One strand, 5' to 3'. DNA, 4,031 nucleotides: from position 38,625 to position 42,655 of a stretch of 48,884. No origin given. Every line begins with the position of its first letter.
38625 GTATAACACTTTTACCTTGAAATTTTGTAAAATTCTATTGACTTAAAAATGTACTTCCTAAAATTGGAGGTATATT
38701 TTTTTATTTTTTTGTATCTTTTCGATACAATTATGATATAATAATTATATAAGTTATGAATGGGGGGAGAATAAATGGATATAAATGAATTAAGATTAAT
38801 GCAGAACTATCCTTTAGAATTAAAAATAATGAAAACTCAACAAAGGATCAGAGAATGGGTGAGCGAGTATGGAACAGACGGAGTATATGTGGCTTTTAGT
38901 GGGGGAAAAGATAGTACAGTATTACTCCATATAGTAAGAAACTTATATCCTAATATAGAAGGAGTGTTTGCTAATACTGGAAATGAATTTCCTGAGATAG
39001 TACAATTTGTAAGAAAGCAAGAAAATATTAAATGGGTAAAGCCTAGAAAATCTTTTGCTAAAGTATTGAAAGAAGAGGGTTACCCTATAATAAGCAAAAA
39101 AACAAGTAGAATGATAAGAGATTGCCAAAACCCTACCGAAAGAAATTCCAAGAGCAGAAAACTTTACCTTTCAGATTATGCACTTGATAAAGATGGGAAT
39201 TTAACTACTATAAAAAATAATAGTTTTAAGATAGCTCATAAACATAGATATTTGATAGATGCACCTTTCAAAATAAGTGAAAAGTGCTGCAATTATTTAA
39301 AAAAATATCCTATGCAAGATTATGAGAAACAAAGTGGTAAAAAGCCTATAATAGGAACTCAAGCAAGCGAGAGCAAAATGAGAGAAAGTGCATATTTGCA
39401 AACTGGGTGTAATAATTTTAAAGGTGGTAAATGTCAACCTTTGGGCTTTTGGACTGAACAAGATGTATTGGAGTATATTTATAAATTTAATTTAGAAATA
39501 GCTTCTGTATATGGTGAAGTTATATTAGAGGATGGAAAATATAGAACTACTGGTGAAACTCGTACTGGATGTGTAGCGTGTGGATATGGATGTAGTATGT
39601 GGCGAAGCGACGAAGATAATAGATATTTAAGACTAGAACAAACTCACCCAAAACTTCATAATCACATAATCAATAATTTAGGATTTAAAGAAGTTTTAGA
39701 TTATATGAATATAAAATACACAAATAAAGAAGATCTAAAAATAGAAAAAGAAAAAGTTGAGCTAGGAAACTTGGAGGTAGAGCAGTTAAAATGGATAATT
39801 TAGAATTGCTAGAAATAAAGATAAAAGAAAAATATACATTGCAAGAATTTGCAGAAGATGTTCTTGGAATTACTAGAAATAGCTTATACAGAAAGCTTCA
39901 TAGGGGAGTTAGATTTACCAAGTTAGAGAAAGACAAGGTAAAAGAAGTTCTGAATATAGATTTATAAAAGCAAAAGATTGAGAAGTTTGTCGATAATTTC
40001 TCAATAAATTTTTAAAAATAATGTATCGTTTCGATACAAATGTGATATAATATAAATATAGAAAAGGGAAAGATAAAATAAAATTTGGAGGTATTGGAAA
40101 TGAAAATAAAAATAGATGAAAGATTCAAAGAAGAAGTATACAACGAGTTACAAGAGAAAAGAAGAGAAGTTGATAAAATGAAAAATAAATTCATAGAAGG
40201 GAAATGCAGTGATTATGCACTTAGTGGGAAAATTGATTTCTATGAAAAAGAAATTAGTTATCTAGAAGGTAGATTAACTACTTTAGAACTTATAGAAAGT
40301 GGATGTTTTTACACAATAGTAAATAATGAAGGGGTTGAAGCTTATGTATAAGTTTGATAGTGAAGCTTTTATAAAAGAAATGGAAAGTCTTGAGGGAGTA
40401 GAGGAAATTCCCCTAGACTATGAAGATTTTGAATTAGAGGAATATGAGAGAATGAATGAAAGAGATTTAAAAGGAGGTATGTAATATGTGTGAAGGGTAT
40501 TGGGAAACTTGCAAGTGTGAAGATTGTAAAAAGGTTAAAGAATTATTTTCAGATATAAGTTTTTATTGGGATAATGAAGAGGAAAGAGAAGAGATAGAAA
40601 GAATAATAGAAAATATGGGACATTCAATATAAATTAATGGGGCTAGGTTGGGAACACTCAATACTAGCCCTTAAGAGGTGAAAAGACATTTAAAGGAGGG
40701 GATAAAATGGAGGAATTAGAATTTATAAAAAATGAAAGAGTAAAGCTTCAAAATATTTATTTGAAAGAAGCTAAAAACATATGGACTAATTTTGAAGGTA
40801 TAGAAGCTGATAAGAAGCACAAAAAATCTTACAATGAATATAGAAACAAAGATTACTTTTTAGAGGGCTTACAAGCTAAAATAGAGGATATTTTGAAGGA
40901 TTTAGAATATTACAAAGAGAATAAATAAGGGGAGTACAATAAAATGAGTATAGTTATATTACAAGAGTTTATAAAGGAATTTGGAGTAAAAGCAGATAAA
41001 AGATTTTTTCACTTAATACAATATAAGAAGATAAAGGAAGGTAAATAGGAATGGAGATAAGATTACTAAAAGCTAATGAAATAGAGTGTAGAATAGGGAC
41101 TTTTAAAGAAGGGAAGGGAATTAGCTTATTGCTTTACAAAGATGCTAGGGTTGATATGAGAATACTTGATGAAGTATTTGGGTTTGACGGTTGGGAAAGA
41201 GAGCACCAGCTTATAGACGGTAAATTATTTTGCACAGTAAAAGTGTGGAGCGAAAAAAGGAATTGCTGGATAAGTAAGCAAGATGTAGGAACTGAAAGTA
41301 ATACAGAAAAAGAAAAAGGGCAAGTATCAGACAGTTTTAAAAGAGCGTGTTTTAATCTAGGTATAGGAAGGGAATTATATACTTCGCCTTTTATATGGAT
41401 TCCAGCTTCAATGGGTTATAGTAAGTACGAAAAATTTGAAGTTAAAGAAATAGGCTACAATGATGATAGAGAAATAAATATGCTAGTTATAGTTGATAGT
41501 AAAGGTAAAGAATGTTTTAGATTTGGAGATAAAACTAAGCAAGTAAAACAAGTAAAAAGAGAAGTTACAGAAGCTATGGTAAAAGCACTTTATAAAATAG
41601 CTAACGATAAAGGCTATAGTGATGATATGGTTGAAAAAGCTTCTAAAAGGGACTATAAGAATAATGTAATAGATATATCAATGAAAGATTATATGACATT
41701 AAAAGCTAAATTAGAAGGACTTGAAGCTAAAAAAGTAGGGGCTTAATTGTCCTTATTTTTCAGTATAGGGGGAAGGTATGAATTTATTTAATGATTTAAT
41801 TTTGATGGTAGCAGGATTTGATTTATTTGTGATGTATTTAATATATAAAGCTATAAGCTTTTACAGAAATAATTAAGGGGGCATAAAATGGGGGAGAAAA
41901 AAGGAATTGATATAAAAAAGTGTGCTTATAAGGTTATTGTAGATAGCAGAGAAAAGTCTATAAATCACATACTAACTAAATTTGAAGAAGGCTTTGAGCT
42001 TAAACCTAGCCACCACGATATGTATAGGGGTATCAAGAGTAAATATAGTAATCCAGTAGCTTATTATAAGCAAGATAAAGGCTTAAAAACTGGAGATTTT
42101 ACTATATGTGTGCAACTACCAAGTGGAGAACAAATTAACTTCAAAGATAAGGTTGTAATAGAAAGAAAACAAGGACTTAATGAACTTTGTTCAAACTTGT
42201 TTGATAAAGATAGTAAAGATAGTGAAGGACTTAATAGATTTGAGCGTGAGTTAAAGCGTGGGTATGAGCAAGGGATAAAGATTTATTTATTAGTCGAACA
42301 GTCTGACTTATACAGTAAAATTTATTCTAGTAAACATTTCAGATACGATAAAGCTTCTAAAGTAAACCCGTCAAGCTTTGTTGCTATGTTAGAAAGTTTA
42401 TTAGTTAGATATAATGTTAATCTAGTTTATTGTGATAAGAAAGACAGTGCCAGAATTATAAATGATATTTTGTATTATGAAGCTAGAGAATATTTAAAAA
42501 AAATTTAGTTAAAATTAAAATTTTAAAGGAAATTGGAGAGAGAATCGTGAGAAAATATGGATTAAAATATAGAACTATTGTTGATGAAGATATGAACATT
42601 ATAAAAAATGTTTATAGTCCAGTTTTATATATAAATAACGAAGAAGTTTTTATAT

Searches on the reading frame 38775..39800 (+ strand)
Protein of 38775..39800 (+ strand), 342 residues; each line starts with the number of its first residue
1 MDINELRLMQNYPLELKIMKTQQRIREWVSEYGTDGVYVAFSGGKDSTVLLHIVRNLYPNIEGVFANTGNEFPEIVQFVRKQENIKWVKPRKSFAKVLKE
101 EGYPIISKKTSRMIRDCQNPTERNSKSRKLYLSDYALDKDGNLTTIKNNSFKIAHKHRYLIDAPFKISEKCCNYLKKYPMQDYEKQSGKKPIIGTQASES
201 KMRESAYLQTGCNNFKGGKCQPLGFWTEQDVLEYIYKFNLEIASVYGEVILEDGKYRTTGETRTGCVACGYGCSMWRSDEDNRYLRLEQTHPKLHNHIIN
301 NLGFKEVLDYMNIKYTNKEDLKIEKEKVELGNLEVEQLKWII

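Call 48: search_protein_families(library=pfam, proteins=[window:38775-39800:+], max_evalue=0.01)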
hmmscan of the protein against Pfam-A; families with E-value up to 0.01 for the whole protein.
window:38775-39800:+ (342 aa): 2 families
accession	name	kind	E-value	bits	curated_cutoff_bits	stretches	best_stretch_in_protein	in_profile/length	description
PF01507.26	PAPS_reduct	-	4.1e-20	73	22.5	2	38-103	3-73/175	Phosphoadenosine phosphosulfate reductase domain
PF01171.26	ATP_bind_3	-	0.0061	16.7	27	0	37-59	2-24/182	PP-loop family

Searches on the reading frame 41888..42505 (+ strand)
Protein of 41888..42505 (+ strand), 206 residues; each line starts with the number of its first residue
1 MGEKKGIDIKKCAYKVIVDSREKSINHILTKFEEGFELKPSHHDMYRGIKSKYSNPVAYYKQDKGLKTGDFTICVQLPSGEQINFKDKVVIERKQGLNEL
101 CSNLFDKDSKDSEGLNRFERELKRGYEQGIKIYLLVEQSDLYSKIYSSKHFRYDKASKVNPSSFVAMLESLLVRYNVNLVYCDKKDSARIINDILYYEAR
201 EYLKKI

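Call 15: search_protein_families(library=pfam, proteins=[window:41888-42505:+], max_evalue=0.01)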
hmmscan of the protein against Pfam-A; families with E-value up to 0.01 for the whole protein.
window:41888-42505:+ (206 aa): 1 family
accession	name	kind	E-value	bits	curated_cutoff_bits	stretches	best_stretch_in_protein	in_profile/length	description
PF02732.21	ERCC4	-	1.1e-10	41.9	24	1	66-192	27-138/140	ERCC4 domain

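Call 16: search_protein_families(library=phrogs, proteins=[window:41888-42505:+], max_evalue=0.001)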
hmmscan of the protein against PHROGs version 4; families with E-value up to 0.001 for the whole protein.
window:41888-42505:+ (206 aa): 1 family
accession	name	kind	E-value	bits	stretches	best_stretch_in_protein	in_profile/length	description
phrog_3490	-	DNA, RNA and nucleotide metabolism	1.2e-32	114.2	1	62-205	35-172/175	ERCC4-type nuclease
